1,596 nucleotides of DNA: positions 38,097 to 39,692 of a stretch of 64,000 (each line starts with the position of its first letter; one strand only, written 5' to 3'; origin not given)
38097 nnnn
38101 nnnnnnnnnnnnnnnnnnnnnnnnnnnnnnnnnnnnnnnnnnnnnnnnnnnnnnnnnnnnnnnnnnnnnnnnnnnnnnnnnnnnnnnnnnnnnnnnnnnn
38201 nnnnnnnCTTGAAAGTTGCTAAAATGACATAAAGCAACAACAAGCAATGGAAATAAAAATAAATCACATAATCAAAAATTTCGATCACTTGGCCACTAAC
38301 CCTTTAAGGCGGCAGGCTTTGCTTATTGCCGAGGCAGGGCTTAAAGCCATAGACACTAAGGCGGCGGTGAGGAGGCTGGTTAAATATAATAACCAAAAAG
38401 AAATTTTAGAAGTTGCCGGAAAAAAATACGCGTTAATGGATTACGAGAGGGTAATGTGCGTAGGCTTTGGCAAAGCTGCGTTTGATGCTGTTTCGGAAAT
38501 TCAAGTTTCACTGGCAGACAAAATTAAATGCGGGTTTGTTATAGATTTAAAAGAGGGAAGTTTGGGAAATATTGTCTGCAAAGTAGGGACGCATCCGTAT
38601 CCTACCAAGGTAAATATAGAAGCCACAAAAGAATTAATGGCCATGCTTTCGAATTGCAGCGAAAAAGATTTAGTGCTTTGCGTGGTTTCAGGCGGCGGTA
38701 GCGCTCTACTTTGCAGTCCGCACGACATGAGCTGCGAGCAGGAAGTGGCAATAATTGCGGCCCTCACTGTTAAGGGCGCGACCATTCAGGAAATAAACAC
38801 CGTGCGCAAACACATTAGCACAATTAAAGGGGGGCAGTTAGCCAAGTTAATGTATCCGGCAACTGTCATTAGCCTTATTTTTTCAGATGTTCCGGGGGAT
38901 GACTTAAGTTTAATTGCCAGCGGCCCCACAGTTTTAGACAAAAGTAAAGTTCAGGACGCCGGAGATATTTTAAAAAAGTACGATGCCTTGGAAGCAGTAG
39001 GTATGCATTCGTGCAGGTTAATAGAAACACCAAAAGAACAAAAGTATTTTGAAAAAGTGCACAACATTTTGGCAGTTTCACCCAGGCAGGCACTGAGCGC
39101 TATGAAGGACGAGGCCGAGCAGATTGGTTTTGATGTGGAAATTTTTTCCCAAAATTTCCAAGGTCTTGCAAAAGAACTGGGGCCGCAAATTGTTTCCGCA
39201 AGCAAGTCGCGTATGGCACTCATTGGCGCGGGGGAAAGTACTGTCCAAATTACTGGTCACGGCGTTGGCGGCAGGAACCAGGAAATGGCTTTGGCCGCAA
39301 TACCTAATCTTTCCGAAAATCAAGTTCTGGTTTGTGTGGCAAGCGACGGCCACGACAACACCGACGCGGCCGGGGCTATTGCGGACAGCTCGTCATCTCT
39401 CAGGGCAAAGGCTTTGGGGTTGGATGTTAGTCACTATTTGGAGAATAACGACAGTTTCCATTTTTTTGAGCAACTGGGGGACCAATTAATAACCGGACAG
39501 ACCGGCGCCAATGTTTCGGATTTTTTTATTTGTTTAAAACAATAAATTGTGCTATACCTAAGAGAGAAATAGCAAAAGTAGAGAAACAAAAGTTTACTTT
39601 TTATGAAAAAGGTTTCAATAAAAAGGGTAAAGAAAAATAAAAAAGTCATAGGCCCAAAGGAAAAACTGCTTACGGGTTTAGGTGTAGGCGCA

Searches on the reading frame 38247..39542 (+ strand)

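Call 63: search_protein_families(library=pfam, proteins=[window:38247-39542:+], max_evalue=0.00001)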
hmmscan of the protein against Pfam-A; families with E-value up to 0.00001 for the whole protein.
window:38247-39542:+ (432 aa): 2 families
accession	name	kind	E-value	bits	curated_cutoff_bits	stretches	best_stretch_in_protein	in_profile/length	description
PF13660.11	DUF4147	-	9.5e-65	218.8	23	1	25-248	3-223/234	Domain of unknown function (DUF4147)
PF05161.18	MOFRL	-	8.5e-30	103.5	28.3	1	324-425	2-106/106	MOFRL family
